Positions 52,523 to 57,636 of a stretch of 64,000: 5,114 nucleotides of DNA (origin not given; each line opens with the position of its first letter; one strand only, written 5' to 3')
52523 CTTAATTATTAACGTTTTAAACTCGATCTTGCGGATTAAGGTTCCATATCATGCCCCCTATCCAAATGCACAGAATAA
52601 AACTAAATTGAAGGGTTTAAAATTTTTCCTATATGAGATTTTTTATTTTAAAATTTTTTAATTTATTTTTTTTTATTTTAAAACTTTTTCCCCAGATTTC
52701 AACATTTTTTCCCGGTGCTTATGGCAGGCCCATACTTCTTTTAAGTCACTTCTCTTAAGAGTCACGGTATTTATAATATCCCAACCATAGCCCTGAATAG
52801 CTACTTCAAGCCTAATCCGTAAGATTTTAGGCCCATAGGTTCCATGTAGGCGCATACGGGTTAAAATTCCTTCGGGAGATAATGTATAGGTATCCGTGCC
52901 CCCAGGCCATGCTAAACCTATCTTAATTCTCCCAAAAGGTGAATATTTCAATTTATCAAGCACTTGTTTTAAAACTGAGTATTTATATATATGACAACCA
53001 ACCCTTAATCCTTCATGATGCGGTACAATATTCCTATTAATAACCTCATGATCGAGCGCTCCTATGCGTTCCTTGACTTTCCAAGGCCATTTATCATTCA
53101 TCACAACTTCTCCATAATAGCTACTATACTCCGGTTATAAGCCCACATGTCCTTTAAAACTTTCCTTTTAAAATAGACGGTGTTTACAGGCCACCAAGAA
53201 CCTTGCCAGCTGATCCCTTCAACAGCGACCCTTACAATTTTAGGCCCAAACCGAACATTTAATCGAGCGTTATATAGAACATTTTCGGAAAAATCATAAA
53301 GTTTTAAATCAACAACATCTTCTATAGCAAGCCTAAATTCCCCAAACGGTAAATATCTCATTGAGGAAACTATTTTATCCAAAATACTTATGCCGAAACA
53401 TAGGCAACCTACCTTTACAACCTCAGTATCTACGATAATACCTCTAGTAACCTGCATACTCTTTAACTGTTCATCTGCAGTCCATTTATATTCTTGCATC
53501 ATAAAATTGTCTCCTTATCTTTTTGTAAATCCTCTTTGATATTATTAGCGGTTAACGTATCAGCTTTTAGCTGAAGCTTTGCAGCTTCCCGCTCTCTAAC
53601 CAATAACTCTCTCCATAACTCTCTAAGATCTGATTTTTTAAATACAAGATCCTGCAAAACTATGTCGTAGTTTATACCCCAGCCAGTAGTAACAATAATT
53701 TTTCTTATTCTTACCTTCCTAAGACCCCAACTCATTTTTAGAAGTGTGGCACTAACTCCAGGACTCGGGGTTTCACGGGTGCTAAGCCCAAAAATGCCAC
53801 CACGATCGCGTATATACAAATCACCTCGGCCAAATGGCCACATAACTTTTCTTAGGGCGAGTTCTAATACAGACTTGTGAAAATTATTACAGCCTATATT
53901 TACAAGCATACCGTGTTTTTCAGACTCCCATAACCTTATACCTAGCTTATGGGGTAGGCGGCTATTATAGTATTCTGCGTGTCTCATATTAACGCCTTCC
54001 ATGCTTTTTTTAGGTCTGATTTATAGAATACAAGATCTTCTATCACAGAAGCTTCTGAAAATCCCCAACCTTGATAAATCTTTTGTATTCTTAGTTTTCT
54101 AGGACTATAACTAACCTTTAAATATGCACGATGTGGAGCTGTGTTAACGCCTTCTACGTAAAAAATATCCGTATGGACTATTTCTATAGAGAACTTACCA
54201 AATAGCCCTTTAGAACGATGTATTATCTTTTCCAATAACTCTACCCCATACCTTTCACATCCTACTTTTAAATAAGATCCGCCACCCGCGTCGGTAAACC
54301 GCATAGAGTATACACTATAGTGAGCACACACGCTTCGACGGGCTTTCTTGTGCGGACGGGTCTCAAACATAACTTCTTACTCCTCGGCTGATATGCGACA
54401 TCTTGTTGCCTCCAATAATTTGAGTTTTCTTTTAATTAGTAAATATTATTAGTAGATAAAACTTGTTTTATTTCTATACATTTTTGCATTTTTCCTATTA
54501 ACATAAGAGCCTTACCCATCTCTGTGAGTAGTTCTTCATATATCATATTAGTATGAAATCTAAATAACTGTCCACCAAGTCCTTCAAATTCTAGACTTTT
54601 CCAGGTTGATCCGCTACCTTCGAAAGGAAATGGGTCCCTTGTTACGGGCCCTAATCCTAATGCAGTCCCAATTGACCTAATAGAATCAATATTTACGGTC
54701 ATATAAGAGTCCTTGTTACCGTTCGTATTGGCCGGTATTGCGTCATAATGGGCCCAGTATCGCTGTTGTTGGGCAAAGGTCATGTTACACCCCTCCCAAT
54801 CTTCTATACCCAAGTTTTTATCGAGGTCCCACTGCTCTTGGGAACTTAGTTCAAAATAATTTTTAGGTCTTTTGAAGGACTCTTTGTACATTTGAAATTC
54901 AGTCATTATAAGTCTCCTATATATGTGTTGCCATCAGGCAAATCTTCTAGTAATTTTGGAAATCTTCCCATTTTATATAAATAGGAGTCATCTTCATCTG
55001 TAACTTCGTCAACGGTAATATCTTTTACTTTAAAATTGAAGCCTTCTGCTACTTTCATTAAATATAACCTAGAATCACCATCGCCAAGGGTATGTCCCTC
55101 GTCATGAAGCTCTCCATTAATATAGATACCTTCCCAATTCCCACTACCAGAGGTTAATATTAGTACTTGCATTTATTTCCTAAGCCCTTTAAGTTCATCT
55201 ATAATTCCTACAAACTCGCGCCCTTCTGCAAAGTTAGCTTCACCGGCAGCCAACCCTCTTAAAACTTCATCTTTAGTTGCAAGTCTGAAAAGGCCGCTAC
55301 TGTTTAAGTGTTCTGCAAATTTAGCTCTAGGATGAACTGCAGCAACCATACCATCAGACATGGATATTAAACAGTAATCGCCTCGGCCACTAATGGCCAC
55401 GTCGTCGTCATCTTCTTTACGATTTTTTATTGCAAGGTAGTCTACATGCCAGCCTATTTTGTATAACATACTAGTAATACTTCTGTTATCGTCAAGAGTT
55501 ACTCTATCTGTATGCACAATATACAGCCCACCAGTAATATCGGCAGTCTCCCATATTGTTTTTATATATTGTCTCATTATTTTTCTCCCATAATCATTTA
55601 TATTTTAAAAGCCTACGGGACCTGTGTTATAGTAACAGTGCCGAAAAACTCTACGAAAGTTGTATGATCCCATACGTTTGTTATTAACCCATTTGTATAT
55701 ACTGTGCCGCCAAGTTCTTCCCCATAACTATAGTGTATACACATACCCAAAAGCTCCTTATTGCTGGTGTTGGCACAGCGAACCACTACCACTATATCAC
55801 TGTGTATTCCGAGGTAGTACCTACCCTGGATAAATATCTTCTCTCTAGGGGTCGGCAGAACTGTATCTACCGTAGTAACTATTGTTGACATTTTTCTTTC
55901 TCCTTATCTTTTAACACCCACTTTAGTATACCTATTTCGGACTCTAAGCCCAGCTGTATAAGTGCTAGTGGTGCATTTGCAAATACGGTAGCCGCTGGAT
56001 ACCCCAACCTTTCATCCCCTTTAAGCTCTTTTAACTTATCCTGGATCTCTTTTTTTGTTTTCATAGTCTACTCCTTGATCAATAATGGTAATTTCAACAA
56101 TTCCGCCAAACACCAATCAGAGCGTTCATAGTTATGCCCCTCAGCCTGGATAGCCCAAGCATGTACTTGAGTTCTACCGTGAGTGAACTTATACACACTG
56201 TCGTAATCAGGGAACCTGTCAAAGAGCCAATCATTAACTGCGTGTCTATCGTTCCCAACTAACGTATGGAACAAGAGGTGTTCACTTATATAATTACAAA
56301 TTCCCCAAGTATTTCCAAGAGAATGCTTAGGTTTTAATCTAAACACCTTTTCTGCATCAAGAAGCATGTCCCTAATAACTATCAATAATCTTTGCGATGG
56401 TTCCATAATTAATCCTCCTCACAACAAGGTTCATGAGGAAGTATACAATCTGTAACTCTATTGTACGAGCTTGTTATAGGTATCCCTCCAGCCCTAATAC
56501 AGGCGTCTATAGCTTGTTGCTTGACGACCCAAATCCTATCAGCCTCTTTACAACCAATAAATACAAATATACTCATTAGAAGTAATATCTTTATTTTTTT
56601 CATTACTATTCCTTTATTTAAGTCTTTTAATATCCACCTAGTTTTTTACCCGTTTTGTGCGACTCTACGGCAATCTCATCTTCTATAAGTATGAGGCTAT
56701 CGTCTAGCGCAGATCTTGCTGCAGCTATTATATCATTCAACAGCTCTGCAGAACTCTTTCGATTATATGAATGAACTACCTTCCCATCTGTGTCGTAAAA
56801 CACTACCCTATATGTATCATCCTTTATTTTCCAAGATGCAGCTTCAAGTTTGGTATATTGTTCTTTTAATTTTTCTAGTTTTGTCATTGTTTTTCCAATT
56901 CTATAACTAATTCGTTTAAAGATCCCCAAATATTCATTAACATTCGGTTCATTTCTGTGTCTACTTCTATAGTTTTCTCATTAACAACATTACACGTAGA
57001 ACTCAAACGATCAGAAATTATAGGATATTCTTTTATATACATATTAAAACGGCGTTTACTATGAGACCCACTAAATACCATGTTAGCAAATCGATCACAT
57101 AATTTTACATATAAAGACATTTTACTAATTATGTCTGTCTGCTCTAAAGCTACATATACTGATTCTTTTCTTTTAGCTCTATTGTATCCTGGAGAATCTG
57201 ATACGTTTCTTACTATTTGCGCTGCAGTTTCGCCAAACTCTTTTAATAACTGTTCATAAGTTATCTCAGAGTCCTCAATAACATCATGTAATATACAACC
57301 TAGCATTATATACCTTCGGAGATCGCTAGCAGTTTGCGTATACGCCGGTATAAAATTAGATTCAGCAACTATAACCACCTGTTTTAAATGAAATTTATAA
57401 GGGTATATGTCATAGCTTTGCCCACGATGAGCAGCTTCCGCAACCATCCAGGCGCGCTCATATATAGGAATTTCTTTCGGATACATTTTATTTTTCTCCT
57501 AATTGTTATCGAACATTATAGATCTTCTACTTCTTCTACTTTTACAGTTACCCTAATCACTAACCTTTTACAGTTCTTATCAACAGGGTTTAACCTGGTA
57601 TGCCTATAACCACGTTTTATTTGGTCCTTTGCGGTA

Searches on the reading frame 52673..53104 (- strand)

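Call 9: search_protein_families(library=pfam, max_evalue=1, proteins=[window:52673-53104:-])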
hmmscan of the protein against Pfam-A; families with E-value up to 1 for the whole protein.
window:52673-53104:- (143 aa): 1 family
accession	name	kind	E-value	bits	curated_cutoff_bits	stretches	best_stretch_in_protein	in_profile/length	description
PF15289.11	RFXA_RFXANK_bdg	-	0.21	12.2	26.1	1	117-138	13-34/122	Regulatory factor X-associated C-terminal binding domain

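Call 10: search_protein_families(library=phrogs, max_evalue=0.1, proteins=[window:52673-53104:-])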
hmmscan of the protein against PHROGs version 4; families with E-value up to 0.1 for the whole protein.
window:52673-53104:- (143 aa): 0 families

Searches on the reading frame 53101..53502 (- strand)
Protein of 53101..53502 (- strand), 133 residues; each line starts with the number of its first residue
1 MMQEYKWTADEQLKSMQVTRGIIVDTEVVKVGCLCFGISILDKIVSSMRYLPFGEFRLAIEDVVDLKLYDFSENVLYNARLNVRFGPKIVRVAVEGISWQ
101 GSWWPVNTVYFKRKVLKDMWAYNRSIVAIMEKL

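Call 9: search_protein_families(library=pfam, max_evalue=1, proteins=[window:53101-53502:-])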
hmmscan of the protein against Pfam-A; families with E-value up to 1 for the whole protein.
window:53101-53502:- (133 aa): 1 family
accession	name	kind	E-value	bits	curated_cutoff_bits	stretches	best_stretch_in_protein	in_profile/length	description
PF07408.16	DUF1507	-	0.14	12.5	25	1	59-83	35-59/85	Protein of unknown function (DUF1507)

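Call 10: search_protein_families(library=phrogs, max_evalue=0.1, proteins=[window:53101-53502:-])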
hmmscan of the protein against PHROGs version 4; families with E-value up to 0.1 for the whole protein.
window:53101-53502:- (133 aa): 0 families

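Call 13: search_dna_similar(query=window:53101-53502:-, collection=phages, mode=protein, max_evalue=0.01, max_rows=20)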
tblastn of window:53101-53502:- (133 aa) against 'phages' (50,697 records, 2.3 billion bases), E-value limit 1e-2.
No match.

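Call 23: find_homologous_proteins(query=A2, max_evalue=0.01)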
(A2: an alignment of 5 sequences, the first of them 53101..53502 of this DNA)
Query A2 (5 sequences) (133 aa, profile of the alignment): 4 proteins with E <= 0.01 among 1030 candidates.
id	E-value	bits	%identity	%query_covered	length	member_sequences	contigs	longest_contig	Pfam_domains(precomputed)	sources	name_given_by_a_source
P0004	4.4e-43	164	30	48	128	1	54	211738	-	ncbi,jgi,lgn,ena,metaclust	jgi:hypothetical protein|metaclust:\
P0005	7.7e-43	164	30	85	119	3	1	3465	-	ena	-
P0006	1.0e-42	163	34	26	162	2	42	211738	-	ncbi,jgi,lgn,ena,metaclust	metaclust:\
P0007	1.7e-42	163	100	100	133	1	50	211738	-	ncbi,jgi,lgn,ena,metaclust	jgi:hypothetical protein|metaclust:\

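Call 35: search_solved_structures(query=A2, max_evalue=10)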
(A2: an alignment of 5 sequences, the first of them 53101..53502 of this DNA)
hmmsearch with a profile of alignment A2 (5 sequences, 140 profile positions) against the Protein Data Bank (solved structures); distinct sequences matched with E-value up to 10: 8.
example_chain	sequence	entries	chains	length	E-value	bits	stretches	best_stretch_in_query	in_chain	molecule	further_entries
7o1o_A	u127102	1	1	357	0.066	16.3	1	69-97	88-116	[FeFe] hydrogenase maturase subunit HydE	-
8qmk_A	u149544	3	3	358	0.066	16.3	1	69-97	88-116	[FeFe] hydrogenase maturase subunit HydE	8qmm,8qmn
5few_A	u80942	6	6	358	0.066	16.3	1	69-97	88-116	[FeFe] hydrogenase maturase subunit HydE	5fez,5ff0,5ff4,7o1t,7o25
5fep_A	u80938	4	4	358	0.067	16.3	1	69-97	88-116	[FeFe] hydrogenase maturase subunit HydE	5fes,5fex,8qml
3cix_A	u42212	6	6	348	0.068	16.3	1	69-97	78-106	FeFe-Hydrogenase maturase | [FeFe] hydrogenase maturase subunit HydE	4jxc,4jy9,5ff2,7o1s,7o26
7o1p_A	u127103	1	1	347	0.068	16.3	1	69-97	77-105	[FeFe] hydrogenase maturase subunit HydE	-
3ciw_A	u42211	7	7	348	0.068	16.3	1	69-97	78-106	FeFe-Hydrogenase maturase | [FeFe] hydrogenase maturase subunit HydE | Biotin synthetase, putative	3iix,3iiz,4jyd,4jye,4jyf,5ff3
4jy8_A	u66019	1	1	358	0.07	16.3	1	69-97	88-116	FEFE-HYDROGENASE MATURASE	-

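Call 44: predict_structure(alignment_id=A2)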
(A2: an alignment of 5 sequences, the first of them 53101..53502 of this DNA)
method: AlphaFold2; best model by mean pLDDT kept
length: 133 residues; sequences in the alignment: 5
mean_pLDDT: 61.4   pTM: 0.56
mean pLDDT of the five models: 61.4, 60.5, 57.6, 56.8, 55.2
residues with pLDDT >= 90: 0; 70-90: 62; 50-70: 26; < 50: 45
segments of 3 or more residues with pLDDT < 50: 1-28, 62-75
pLDDT, mean of each block of 10 residues (from residue 1): 34 32 37 59 80 79 40 55 85 78 78 81 63 48
secondary structure, 60 per line:
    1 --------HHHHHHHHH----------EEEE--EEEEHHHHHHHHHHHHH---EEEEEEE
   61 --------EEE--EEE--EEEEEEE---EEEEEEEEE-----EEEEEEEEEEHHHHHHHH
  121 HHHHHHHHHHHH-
elements in order: H9-17 E28-31 E34-37 H38-50 E54-60 E69-71 E74-76 E79-85 E89-97 E103-112 H113-132

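Call 61: fold_search(model_id=the predicted structure, library=viral)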
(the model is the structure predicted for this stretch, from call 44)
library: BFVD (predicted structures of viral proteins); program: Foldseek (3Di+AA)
matches with E <= 10: 1024; with E <= 0.001: 0
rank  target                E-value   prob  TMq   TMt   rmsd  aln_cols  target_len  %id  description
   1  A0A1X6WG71            5.7e-03  1.00  0.39  0.42   5.3       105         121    8  (no name in the UniProt tables at hand)
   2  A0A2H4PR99            1.7e-02  0.60  0.27  0.24  16.2       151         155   12  Uncharacterized protein [Proteus phage PM87]
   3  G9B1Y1                1.8e-02  0.99  0.43  0.42   4.0       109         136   11  Gp230 [Bacillus phage W.Ph.]
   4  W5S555                4.8e-02  0.57  0.27  0.11  13.8       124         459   11  Uncharacterized protein [Pithovirus sibericum]
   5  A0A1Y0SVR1            5.1e-02  0.97  0.36  0.45   5.7        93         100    9  Uncharacterized protein [Pseudomonas phage Phabio]
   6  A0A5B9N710            5.4e-02  0.85  0.30  0.37   7.4        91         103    8  Uncharacterized protein [Proteus phage Saba]
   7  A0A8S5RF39            5.4e-02  0.23  0.22  0.08  24.6       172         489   11  Uncharacterized protein [virus sp. ctE0n6]
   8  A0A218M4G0            6.8e-02  0.98  0.35  0.54   4.7        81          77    9  Uncharacterized protein [Pasteurella phage PHB01]
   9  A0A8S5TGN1            7.7e-02  0.99  0.29  0.60   3.3        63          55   16  Uncharacterized protein [Myoviridae sp. ctIty1]
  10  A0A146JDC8            8.1e-02  0.85  0.35  0.44   5.6       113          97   15  (no name in the UniProt tables at hand)
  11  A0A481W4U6            8.1e-02  0.80  0.24  0.21   5.8        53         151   21  Uncharacterized protein [Pseudomonas phage Psa21]
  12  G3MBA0                8.1e-02  0.51  0.25  0.29  14.7       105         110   10  Gp30 [Bacillus phage G]
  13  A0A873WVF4            9.1e-02  0.66  0.24  0.21  11.8        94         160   11  Uncharacterized protein [Klebsiella phage Solomon]
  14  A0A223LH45            1.1e-01  0.72  0.31  0.16   8.8       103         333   11  Putative mycothiosynthase [Erwinia phage vB_EamM_RisingSun]
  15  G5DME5                1.1e-01  0.54  0.23  0.28  13.3        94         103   11  Uncharacterized protein (Fragment) [Enterobacter phage F20]
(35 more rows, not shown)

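Call 81: fold_search(model_id=the predicted structure, library=pdb)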
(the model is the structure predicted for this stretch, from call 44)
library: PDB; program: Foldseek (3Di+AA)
matches with E <= 10: 523; with E <= 0.001: 0
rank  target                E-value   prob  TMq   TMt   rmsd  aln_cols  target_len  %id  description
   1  2it9_A                6.5e-02  0.38  0.23  0.25   8.4       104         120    9  Crystal structure of a protein with unknown function from DUF155 family (YP_292156.1) from Prochlorococcus sp. NATL2A  (released 2006-11-28)
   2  2it9_D                1.2e-01  0.30  0.25  0.26   8.1       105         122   10  Crystal structure of a protein with unknown function from DUF155 family (YP_292156.1) from Prochlorococcus sp. NATL2A  (released 2006-11-28)
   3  4bg7_B                1.6e-01  0.47  0.26  0.35   5.2        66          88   14  Bacteriophage T5 Homolog of the Eukaryotic Transcription Coactivator PC4 Implicated in Recombination-Dependent DNA Rep (released 2013-09-11)
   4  2it9_B                1.6e-01  0.30  0.26  0.28   8.3       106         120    8  Crystal structure of a protein with unknown function from DUF155 family (YP_292156.1) from Prochlorococcus sp. NATL2A  (released 2006-11-28)
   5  3r9y                  2.0e-01  0.90  0.43  0.37   4.4        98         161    8  Crystal Structure of StWhy2 K67A (form I) (released 2011-09-28)
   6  2gid_A                2.2e-01  0.80  0.30  0.27   8.1        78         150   14  Crystal structures of trypanosoma bruciei MRP1/MRP2 (released 2006-09-05)
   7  3n1h                  2.3e-01  0.87  0.42  0.36   5.4        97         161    9  Crystal Structure of StWhy2 (released 2010-08-11)
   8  4kop_C                2.8e-01  0.66  0.36  0.33   5.0        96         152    9  Crystal Structure of WHY2 from Arabidopsis thaliana (released 2013-11-13)
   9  8chu_B                2.9e-01  0.54  0.37  0.35  14.2       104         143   12  Crystal structure of human PURA repeat I-II K97E mutant (released 2024-02-21)
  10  2nvn                  3.9e-01  0.23  0.29  0.30   6.8       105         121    7  Crystal structure of a protein with a cupin-like fold and unknown function (YP_400729.1) from Synechococcus SP. PCC 7942 (released 2006-12-12)
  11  8wa0_C                3.9e-01  0.21  0.26  0.07  10.0       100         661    7  The cryo-EM structure of the Nicotiana tabacum PEP-PAP-TEC1 (released 2024-03-13)
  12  3r9z                  4.4e-01  0.89  0.44  0.39   3.8        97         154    6  Crystal Structure of StWhy2 K67A (form II) (released 2011-09-28)
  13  4kop_D                4.4e-01  0.85  0.41  0.38   3.5        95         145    7  Crystal Structure of WHY2 from Arabidopsis thaliana (released 2013-11-13)
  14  4g6u_B                4.4e-01  0.16  0.24  0.20  17.7       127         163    7  CdiA-CT/CdiI toxin and immunity complex from Escherichia coli (released 2012-12-12)
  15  5a4n_A                4.7e-01  0.54  0.25  0.44   2.9        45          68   18  Crystal structure of BPSL1147, a PC4 homolog from Burkholderia pseudomallei K96243 (tetragonal crystal form) (released 2016-04-06)
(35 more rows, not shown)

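Call 104: search_protein_families(library=padloc, max_evalue=0.01, proteins=[window:53101-53502:-])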
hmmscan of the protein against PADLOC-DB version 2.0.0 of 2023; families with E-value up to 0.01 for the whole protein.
window:53101-53502:- (133 aa): 0 families

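Call 105: search_protein_families(library=ncbifam, max_evalue=0.01, proteins=[window:53101-53502:-])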
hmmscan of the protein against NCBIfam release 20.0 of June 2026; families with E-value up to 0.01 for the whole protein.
window:53101-53502:- (133 aa): 0 families

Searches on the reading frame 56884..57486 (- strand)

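Call 65: search_protein_families(library=pfam, max_evalue=0.01, proteins=[window:56884-57486:-])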
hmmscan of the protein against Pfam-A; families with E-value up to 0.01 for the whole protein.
window:56884-57486:- (200 aa): 2 families
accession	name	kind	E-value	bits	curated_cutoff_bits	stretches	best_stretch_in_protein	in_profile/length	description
PF13328.12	HD_4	-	9.1e-05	22.7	27.2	1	60-139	40-127/156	HD domain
PF01966.28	HD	-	0.0077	16.9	22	0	58-136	25-116/116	HD domain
